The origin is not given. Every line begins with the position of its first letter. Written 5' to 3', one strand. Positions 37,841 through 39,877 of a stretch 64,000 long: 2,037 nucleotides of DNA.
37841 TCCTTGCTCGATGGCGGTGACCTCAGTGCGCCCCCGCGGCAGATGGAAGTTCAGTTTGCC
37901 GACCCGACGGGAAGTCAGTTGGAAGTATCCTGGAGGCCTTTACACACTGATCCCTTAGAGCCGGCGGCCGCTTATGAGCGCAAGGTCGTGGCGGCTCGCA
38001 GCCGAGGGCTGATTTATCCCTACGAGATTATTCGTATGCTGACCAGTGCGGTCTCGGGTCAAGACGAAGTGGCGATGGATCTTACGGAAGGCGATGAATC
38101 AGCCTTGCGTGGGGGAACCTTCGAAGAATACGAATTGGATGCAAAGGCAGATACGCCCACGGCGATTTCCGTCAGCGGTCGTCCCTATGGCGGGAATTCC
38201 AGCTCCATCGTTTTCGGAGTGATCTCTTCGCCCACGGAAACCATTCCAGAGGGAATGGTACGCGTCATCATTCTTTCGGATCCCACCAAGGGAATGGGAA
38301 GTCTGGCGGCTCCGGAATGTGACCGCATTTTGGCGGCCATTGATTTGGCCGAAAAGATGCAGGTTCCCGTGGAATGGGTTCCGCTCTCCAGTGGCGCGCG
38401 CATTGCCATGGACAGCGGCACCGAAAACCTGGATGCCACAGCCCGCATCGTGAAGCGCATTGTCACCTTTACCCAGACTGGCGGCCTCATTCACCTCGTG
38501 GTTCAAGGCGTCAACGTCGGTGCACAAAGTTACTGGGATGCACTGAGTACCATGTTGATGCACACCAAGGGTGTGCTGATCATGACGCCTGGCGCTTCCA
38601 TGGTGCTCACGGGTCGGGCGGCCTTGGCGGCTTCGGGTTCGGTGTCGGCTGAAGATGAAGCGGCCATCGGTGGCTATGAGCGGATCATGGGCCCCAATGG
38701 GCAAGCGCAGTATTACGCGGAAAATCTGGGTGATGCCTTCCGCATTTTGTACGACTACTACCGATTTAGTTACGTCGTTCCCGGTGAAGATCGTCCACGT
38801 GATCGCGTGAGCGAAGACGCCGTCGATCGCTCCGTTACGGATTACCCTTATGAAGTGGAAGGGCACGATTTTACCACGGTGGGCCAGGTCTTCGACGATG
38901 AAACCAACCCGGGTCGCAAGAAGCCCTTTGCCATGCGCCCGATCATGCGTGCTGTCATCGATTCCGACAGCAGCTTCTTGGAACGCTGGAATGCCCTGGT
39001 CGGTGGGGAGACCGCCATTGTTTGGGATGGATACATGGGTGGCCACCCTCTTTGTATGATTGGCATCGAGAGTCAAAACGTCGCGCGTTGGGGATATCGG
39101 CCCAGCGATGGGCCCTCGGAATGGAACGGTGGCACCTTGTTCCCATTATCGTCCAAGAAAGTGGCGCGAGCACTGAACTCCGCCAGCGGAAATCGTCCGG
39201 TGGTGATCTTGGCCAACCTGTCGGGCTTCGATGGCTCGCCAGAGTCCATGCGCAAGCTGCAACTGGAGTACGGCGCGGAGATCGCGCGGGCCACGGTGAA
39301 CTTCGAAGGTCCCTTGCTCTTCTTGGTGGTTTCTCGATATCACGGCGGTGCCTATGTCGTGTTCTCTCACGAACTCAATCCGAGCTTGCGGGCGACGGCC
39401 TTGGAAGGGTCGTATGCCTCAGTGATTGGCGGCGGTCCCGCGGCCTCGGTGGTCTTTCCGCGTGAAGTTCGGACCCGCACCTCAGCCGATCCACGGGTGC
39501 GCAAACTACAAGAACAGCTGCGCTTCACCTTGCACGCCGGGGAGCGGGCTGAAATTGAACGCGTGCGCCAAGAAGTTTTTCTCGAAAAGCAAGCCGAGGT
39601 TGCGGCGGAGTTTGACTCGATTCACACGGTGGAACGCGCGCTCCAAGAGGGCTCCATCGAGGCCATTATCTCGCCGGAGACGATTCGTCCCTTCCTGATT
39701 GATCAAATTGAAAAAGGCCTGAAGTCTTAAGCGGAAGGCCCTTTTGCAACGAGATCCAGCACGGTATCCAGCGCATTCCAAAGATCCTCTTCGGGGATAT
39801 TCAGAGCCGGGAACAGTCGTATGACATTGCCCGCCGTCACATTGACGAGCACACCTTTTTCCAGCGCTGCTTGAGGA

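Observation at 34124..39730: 1868-aa eukaryote-style single-chain carboxylase as the last gene of a bacterial lipid operon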

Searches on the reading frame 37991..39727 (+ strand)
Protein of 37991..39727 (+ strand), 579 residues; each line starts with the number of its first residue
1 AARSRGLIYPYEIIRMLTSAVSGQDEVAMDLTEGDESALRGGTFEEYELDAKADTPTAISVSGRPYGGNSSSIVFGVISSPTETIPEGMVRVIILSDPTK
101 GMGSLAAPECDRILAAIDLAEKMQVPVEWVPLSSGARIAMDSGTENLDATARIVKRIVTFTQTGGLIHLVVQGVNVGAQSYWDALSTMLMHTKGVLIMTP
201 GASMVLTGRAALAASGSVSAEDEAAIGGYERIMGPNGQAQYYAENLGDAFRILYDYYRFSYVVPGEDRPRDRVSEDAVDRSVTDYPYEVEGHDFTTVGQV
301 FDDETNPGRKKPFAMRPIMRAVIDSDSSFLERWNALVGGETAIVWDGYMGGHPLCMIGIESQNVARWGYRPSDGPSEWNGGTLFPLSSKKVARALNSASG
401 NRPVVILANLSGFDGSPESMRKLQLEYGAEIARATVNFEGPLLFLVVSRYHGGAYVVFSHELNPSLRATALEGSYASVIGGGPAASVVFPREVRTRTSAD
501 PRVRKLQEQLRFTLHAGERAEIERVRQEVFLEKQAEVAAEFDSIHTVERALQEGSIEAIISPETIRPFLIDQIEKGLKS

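Call 41: search_protein_representatives(protein=window:37991-39727:+)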
Query: 579 residues. Proteins with E-value up to 0.001 (for the whole library): 1613; up to 1e-10: 995; up to 1e-30: 545. The best 150 are listed.
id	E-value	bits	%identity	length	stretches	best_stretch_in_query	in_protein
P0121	7.9e-253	856.7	68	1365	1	2-572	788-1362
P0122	8.4e-232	787.3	65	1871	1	1-571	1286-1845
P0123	2.5e-231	785.7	66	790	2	40-575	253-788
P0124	1.8e-218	743.3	63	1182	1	2-572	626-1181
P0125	2.4e-211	719.8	61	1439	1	2-578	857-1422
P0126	4.4e-208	709.0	62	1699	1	1-574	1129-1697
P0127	6.9e-206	701.7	62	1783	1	1-578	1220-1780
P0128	1.5e-205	700.6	59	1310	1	2-571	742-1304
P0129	1.2e-204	697.7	60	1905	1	2-573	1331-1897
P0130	1.7e-204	697.1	58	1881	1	2-575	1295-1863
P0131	5.6e-204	695.4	57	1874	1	3-578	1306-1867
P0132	1.9e-202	690.4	58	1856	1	2-573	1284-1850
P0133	7.4e-202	688.4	59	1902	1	3-578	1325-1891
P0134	5.0e-201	685.7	59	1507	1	2-575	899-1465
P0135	9.6e-201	684.7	58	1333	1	2-574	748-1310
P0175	1.1e-186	638.4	55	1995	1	4-578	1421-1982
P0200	4.4e-177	606.6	51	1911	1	2-577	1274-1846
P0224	8.1e-169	579.4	51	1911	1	42-573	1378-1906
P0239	2.8e-154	531.4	49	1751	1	41-575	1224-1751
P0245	9.5e-143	493.3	49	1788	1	6-573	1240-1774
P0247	7.2e-139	480.5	46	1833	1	2-576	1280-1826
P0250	9.1e-127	440.6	46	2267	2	2-284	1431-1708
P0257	2.0e-119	416.3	44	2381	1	47-577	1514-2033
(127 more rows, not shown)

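Call 42: list_cluster_members(proteins=[P0122, P0129, P0175, P0200, P0224, P0239, P0245, P0247, P0250, P0257])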
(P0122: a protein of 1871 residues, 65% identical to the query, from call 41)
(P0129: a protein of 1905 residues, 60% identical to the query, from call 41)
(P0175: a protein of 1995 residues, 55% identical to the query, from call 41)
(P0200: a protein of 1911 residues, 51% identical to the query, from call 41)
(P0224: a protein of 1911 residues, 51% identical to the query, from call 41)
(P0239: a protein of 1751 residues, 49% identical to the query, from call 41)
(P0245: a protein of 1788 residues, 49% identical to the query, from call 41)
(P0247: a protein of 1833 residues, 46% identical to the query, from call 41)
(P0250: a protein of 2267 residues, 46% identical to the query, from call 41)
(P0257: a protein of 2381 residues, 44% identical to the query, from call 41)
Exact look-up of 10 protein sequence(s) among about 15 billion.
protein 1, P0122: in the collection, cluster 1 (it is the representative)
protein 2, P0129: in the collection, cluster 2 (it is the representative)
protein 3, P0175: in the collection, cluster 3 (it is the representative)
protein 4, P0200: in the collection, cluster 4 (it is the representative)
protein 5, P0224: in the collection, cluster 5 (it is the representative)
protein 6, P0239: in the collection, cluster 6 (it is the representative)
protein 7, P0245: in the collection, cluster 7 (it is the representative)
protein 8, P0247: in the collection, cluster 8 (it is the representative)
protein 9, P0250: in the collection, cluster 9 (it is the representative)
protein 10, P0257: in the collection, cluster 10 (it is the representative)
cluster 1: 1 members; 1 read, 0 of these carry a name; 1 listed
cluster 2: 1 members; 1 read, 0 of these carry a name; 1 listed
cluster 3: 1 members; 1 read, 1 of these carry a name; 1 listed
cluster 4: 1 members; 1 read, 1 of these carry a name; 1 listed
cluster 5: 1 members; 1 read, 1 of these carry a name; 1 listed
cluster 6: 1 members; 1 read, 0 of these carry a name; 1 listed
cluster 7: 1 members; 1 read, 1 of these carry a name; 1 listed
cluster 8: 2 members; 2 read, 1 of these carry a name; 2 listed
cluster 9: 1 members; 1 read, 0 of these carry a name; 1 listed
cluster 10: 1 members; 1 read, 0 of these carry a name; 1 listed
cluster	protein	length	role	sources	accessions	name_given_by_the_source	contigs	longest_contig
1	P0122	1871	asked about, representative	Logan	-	-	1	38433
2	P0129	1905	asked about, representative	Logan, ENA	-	-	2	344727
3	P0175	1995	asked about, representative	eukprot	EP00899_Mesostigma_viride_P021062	jgi/Mesvir1/28958/Mv17735-RA.1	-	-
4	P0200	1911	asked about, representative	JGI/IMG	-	acetyl/propionyl-CoA carboxylase alpha subunit/acetyl-CoA carboxylase carboxyltransferase ...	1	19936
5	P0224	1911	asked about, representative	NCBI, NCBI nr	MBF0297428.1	MAG: ATP-grasp domain-containing protein [Oligoflexia bacterium] | ATP-grasp domain-containing protein [Oligoflexia bacterium]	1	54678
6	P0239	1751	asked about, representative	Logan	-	-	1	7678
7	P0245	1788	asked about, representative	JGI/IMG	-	acetyl/propionyl-CoA carboxylase alpha subunit/acetyl-CoA carboxylase carboxyltransferase ...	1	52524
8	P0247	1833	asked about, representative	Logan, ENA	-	-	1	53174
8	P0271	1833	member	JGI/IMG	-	acetyl/propionyl-CoA carboxylase alpha subunit/acetyl-CoA carboxylase carboxyltransferase ...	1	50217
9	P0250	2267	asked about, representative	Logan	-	-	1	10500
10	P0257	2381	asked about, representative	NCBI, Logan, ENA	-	-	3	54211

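Call 47: find_encoding_contigs(protein=P0224, flank=10000, max_places=1)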
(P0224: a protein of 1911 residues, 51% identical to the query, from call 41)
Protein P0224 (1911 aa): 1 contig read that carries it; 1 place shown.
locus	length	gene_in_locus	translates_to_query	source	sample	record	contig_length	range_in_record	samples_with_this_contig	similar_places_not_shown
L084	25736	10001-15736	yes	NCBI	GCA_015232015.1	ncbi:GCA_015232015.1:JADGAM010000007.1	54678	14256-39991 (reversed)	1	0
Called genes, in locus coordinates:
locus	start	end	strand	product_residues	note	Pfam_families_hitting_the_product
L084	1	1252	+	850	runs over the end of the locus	PF12796:Ank_2, PF00023:Ank (weak), PF13606:Ank_3 (faint), PF13637:Ank_4, PF24521:Ank_KRIT1 (faint), PF13857:Ank_5 (weak), PF12796:Ank_2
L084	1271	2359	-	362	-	PF00817:IMS, PF11798:IMS_HHH, PF21704:POLH-Rev1_HhH (faint), PF21999:IMS_HHH_1, PF11799:IMS_C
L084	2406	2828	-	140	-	PF02566:OsmC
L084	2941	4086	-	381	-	-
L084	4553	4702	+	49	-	PF09820:AAA-ATPase_like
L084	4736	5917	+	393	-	PF09820:AAA-ATPase_like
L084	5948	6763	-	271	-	PF13489:Methyltransf_23, PF08241:Methyltransf_11 (weak)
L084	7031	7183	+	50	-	PF08780:NTase_sub_bind (weak)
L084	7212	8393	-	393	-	PF13483:Lactamase_B_3, PF12706:Lactamase_B_2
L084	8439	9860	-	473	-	PF00324:AA_permease, PF13520:AA_permease_2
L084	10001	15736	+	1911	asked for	PF00289:Biotin_carb_N, PF02222:ATP-grasp (weak), PF02786:CPSase_L_D2, PF07478:Dala_Dala_lig_C (faint), PF02785:Biotin_carb_C, PF21385:ACCA_BT (weak), PF00364:Biotin_lipoyl, PF01039:Carboxyl_trans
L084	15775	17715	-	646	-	PF19676:DUF6178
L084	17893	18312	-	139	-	PF00072:Response_reg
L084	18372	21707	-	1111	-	PF00672:HAMP (faint), PF01627:Hpt, PF02518:HATPase_c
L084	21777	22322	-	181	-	PF08269:dCache_2, PF17200:sCache_2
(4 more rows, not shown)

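Call 48: find_encoding_contigs(protein=P0257, flank=10000, max_places=1)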
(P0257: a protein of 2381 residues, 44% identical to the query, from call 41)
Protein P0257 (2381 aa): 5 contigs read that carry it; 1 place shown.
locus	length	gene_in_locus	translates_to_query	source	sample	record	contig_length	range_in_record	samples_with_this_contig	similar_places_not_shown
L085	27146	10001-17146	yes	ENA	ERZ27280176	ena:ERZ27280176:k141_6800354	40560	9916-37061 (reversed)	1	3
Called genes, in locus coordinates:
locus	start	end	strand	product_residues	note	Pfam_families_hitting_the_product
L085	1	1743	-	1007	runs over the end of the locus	-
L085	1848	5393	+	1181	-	PF02412:TSP_3, PF00526:Dicty_CTDC, PF02412:TSP_3 (weak)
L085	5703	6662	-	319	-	-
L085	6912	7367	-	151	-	PF10543:ORF6N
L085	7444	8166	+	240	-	PF01435:Peptidase_M48 (faint)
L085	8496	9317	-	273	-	-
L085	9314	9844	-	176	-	PF19502:DUF6036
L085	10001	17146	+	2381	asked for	PF00289:Biotin_carb_N, PF02222:ATP-grasp, PF02786:CPSase_L_D2, PF02785:Biotin_carb_C, PF00364:Biotin_lipoyl, PF08326:ACC_central (weak), PF01039:Carboxyl_trans, PF03099:BPL_LplA_LipB, +2 more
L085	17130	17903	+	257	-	PF03099:BPL_LplA_LipB, PF02237:BPL_C (weak)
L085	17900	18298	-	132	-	PF01850:PIN, PF16289:PIN_12 (weak)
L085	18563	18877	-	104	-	PF02452:PemK_toxin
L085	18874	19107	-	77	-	PF01402:RHH_1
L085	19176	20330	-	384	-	PF00108:Thiolase_N, PF02803:Thiolase_C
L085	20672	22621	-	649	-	PF01553:Acyltransferase, PF19277:GPAT_C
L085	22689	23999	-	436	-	PF13524:Glyco_trans_1_2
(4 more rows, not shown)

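Call 49: find_encoding_contigs(protein=P0247, flank=10000, max_places=1)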
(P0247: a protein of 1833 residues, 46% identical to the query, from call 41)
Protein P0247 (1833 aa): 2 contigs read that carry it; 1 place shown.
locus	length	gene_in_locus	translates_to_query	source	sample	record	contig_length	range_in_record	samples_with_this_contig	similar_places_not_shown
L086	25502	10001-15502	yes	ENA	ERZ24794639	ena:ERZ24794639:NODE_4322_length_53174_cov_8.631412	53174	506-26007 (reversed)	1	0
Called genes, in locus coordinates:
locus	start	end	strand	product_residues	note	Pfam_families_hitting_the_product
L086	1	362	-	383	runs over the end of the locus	PF02771:Acyl-CoA_dh_N, PF02770:Acyl-CoA_dh_M, PF00441:Acyl-CoA_dh_1, PF08028:Acyl-CoA_dh_2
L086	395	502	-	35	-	-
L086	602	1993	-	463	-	-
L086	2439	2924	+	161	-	PF00293:NUDIX, PF14815:NUDIX_4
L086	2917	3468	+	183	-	PF02367:TsaE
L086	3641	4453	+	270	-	PF01520:Amidase_3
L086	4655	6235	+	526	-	PF13435:Cytochrome_C554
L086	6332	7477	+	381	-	-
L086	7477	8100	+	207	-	PF01205:Impact_N, PF09186:DUF1949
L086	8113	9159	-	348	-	-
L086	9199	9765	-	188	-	PF00929:RNase_T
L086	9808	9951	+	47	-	-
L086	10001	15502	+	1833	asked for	PF00289:Biotin_carb_N, PF02786:CPSase_L_D2, PF02785:Biotin_carb_C, PF00364:Biotin_lipoyl, PF01039:Carboxyl_trans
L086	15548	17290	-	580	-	-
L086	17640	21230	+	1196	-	PF01743:PolyA_pol, PF12627:PolyA_pol_RNAbd, PF13735:tRNA_NucTran2_2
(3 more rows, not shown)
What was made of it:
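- The family is very large and mostly stand-alone in its more distant branches (calls 41, 47-49).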

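Call 54: search_solved_structures(query=A3, max_evalue=0.001, show_alignments=1)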
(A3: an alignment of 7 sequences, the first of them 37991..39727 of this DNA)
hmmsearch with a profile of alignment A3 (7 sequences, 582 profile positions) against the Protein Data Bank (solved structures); distinct sequences matched with E-value up to 0.001: 47.
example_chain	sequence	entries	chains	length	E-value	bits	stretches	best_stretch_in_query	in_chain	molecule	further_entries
3tv5_A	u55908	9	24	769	5.5e-26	94.8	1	201-579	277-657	Acetyl-CoA carboxylase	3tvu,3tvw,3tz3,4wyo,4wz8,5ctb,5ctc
5i6g_A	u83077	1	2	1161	7.1e-25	91.2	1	202-575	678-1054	Acetyl-CoA carboxylase-like protein,Acetyl-CoA carboxylase-like protein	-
5i6f_A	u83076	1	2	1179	7.5e-25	91.1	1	202-575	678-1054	Acetyl-CoA carboxylase-like protein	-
5i6h_A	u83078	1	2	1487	1.7e-24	89.9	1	202-575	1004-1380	Acetyl-CoA carboxylase-like protein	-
3ff6_A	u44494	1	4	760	2.8e-24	89.2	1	342-578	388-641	Acetyl-CoA carboxylase 2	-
3tdc_A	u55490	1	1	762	2.9e-24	89.2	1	342-578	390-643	Acetyl-CoA carboxylase 2 variant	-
1uyr_A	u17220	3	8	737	4.6e-24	88.5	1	206-579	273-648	ACETYL-COA CARBOXYLASE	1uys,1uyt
1uyv_A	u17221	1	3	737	5e-24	88.4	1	204-579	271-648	ACETYL-COA CARBOXYLASE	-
1w2x_A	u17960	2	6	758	5.3e-24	88.3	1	206-579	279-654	ACETYL-COA CARBOXYLASE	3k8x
3pgq_A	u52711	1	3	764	5.4e-24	88.3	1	206-579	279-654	Acetyl-CoA carboxylase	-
3h0j_A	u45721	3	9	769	5.6e-24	88.2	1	206-579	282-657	Acetyl-CoA carboxylase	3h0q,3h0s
5i6i_A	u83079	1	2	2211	6.4e-24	88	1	202-575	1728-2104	Acetyl-CoA carboxylase-like protein,Acetyl-CoA carboxylase-like protein,Acetyl-CoA carboxy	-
1od2_A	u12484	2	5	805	6.9e-24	87.9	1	206-579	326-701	ACETYL-COENZYME A CARBOXYLASE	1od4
9cv6_A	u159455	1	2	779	1.4e-23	86.9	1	342-466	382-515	Acetyl-CoA carboxylase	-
5csk_A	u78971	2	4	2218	2.5e-22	82.8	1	325-579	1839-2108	Acetyl-CoA carboxylase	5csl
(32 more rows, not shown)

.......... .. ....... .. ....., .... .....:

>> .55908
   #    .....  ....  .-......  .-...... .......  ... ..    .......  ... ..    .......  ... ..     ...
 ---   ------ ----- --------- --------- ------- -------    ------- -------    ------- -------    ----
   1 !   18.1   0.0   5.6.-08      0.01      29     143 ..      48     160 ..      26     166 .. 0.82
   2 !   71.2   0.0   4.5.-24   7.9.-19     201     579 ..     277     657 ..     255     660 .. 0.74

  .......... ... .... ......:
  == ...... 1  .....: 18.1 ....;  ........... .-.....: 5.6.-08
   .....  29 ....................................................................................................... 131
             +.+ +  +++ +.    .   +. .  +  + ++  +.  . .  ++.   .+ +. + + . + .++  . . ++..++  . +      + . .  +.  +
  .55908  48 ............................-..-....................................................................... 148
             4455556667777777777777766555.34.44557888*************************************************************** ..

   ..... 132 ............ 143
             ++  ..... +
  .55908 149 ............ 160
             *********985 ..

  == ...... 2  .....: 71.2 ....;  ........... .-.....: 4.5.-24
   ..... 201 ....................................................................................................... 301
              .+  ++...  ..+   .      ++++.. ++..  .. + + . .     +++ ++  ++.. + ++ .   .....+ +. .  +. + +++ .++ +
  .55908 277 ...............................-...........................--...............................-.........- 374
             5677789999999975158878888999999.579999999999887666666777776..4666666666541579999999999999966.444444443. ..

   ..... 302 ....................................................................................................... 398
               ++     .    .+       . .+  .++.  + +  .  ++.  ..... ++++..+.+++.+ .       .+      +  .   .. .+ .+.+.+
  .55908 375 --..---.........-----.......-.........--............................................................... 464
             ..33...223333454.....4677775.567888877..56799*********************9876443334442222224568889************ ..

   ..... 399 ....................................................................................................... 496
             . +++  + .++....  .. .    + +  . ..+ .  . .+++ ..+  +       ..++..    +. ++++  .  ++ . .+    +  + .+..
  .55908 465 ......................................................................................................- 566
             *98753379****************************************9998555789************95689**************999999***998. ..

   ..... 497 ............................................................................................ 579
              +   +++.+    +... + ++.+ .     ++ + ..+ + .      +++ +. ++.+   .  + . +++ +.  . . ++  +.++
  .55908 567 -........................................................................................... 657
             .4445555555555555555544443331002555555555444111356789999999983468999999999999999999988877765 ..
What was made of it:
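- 38000..39727 (+): Carboxyltransferase (CT) domain, aa 1293-1868. With profile A3 against the PDB, the 20 best distinct sequences are all eukaryotic ACC CT (5.5e-26 to 1.2e-18) and the best bacterial beta subunit scores 2e-12 (call 54).
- Closest known: Eukaryotic cytosolic acetyl-CoA carboxylase. Same: The CT sequence blocks are the closest match (call 54).
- Closest known: Heteromeric actinobacterial/archaeal acyl-CoA carboxylases. Different: The beta subunits match the window CT much more weakly than eukaryotic ACC CT does (2e-12 or worse, against 5.5e-26; call 54).
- The nearest CTs by score are all acetyl-CoA carboxylases (call 54). The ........-like and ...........-like blocks align with the yeast CT (call 54). 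The CT ranks with eukaryotic ACC rather than PccB (call 54).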
